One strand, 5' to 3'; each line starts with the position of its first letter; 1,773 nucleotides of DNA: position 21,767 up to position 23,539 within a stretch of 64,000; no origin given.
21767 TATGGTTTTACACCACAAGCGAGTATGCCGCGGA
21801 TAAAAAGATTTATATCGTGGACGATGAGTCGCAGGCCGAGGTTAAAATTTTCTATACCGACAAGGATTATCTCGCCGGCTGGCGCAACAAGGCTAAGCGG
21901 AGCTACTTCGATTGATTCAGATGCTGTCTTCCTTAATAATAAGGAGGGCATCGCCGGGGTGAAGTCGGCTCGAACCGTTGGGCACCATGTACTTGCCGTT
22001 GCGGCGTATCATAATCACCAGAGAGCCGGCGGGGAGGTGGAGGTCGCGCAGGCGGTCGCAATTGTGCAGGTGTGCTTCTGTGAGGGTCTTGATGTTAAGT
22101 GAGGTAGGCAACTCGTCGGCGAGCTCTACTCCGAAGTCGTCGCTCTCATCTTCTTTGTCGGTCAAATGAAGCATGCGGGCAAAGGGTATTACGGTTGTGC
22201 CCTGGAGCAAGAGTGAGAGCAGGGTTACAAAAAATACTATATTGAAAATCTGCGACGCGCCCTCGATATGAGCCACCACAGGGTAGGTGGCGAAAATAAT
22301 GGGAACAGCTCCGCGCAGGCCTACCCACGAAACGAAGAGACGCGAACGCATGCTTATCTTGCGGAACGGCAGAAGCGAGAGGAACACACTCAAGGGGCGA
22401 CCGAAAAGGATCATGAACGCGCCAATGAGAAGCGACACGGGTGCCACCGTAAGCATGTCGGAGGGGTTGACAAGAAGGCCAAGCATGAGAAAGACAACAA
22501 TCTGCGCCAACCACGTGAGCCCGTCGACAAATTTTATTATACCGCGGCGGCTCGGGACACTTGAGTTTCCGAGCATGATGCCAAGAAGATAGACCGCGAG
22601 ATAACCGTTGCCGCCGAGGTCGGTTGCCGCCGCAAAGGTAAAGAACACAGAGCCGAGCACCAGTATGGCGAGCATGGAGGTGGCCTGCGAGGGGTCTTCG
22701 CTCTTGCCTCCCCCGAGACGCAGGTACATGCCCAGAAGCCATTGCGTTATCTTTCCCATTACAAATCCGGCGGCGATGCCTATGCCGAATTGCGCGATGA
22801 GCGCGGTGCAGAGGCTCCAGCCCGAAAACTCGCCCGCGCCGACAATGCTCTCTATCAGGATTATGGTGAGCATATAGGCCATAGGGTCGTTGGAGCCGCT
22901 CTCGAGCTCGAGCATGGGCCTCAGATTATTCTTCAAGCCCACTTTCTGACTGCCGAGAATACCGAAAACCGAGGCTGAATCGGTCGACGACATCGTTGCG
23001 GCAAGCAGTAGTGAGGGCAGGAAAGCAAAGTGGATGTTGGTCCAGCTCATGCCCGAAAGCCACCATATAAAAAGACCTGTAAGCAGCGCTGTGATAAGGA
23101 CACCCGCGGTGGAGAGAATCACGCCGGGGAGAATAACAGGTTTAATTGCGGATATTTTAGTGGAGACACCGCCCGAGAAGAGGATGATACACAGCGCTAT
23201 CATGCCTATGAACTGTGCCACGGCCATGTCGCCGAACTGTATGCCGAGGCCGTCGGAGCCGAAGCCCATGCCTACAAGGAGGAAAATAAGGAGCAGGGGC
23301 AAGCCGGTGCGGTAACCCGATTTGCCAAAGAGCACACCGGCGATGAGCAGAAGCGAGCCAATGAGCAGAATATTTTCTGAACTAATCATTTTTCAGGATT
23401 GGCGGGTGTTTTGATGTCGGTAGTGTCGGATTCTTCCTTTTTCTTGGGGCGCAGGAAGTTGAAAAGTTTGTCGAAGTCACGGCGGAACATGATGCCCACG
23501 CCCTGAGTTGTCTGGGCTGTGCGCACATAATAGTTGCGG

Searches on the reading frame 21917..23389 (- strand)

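Call 85: search_protein_families(library=pfam, max_evalue=0.0001, proteins=[window:21917-23389:-])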
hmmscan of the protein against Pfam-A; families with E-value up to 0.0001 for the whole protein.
window:21917-23389:- (490 aa): 2 families
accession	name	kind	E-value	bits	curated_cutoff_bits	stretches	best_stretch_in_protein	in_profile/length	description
PF00999.27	Na_H_Exchanger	-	2.5e-45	155.4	26.2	1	15-404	5-373/375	Sodium/hydrogen exchanger, transmembrane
PF02080.26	TrkA_C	-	1.2e-06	28.7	27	1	447-485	17-57/71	TrkA-C domain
